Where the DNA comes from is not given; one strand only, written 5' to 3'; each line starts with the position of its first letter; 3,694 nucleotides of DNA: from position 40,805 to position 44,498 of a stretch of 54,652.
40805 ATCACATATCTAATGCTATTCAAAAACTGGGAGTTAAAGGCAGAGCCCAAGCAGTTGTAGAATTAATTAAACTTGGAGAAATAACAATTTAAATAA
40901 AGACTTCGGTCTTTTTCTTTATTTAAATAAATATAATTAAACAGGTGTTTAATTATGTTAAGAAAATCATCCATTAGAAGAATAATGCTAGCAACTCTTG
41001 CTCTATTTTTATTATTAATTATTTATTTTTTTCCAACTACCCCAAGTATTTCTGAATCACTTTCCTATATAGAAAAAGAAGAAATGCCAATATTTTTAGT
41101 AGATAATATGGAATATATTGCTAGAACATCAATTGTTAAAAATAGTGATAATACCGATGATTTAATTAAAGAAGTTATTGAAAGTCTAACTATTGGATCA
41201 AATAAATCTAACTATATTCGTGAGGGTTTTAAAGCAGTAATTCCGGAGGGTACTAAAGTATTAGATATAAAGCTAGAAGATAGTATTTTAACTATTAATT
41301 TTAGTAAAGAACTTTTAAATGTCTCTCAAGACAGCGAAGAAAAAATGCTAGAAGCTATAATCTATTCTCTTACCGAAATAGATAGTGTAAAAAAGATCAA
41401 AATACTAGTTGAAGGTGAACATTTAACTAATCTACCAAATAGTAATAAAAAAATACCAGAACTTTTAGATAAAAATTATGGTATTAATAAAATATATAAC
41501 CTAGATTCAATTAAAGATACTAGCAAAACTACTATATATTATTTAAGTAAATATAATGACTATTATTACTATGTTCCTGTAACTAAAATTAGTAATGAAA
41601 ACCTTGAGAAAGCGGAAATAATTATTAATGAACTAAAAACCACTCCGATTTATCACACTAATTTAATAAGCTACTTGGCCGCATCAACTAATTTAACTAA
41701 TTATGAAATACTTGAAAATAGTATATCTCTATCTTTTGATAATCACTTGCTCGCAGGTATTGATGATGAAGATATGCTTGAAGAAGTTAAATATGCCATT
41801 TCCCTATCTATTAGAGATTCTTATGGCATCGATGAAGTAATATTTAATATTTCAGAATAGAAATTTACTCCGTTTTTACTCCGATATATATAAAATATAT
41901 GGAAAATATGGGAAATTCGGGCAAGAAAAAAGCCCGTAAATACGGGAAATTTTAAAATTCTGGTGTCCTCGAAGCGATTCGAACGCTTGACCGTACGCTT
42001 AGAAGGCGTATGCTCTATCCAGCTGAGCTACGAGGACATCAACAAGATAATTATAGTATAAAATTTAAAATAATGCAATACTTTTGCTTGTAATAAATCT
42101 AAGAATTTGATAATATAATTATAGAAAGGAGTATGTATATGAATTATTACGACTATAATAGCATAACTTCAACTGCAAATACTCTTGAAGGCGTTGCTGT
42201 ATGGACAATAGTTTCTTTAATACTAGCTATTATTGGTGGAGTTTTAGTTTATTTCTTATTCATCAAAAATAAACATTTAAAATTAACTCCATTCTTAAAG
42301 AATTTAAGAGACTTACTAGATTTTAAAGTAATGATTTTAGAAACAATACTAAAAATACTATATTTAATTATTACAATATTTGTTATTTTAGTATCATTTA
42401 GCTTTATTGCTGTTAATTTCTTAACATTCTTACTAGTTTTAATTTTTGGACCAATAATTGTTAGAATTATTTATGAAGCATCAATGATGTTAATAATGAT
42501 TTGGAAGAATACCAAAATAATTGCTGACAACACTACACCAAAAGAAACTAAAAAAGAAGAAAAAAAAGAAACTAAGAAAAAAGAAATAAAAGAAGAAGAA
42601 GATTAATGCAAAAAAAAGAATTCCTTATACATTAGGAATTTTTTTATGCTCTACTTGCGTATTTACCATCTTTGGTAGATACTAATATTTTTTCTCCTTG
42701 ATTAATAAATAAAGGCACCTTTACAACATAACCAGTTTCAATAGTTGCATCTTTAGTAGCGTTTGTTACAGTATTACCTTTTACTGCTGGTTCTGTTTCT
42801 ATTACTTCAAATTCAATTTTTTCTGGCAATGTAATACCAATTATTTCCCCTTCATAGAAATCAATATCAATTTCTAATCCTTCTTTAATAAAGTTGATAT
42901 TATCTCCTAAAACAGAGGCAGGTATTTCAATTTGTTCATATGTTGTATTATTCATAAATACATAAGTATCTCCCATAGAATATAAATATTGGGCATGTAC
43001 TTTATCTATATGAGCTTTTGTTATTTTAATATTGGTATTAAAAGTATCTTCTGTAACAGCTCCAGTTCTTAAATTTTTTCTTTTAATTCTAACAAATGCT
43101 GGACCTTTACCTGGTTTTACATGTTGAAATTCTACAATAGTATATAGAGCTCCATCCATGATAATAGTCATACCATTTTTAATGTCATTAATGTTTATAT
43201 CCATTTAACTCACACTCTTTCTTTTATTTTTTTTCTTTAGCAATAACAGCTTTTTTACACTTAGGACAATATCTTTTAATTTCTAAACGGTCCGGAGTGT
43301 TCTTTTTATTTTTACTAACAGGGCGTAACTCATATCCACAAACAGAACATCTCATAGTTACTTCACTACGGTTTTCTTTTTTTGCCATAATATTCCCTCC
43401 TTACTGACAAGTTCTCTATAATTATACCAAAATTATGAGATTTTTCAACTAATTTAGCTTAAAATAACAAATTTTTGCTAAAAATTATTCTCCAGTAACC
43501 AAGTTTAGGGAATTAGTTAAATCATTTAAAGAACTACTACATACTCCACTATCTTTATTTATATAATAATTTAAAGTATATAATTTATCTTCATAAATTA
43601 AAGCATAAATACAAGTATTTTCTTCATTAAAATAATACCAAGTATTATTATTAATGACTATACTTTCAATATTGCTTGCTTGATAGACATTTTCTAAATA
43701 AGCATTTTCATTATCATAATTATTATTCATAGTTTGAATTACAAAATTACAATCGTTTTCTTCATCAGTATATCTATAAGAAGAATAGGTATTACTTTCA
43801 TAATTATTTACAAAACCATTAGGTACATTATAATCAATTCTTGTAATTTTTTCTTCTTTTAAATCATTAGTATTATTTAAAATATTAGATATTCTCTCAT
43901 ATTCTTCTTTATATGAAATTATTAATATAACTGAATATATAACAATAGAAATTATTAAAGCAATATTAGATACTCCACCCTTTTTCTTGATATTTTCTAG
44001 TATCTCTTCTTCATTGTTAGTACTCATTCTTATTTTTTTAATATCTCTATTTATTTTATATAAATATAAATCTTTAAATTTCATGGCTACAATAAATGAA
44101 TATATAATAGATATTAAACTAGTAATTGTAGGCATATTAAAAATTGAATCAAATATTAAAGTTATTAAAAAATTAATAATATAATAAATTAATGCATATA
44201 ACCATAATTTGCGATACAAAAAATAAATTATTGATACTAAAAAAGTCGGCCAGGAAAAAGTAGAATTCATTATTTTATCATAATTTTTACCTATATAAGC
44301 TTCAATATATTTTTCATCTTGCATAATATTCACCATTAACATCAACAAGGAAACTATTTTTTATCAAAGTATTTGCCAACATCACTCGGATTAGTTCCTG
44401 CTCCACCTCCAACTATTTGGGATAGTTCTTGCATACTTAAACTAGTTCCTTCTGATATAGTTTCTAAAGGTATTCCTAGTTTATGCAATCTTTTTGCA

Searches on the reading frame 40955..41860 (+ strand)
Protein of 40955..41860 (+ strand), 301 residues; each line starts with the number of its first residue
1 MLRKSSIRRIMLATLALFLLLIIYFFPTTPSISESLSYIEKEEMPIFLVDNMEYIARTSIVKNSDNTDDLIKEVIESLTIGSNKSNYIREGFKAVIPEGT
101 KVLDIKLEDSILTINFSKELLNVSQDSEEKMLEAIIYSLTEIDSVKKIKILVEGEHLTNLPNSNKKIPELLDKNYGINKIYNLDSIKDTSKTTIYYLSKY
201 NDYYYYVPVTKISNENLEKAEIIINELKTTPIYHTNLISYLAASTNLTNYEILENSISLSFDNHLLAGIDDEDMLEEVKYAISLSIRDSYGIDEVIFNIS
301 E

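Call 22: search_protein_families(library=pfam, max_evalue=10, proteins=[window:40955-41860:+])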
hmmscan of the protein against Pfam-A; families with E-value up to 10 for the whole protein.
window:40955-41860:+ (301 aa): 1 family
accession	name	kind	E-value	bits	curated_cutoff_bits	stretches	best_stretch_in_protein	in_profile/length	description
PF10646.14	Germane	-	3e-26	92.7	23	2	54-157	15-116/117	Sporulation and spore germination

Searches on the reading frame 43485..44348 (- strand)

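Call 26: search_protein_families(library=pfam, max_evalue=0.001, proteins=[window:43485-44348:-])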
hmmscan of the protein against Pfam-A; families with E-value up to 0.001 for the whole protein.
window:43485-44348:- (287 aa): 1 family
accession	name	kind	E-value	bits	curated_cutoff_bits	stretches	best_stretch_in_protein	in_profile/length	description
PF10947.13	DUF2628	-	8.7e-07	29.8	23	1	25-101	17-93/93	Protein of unknown function (DUF2628)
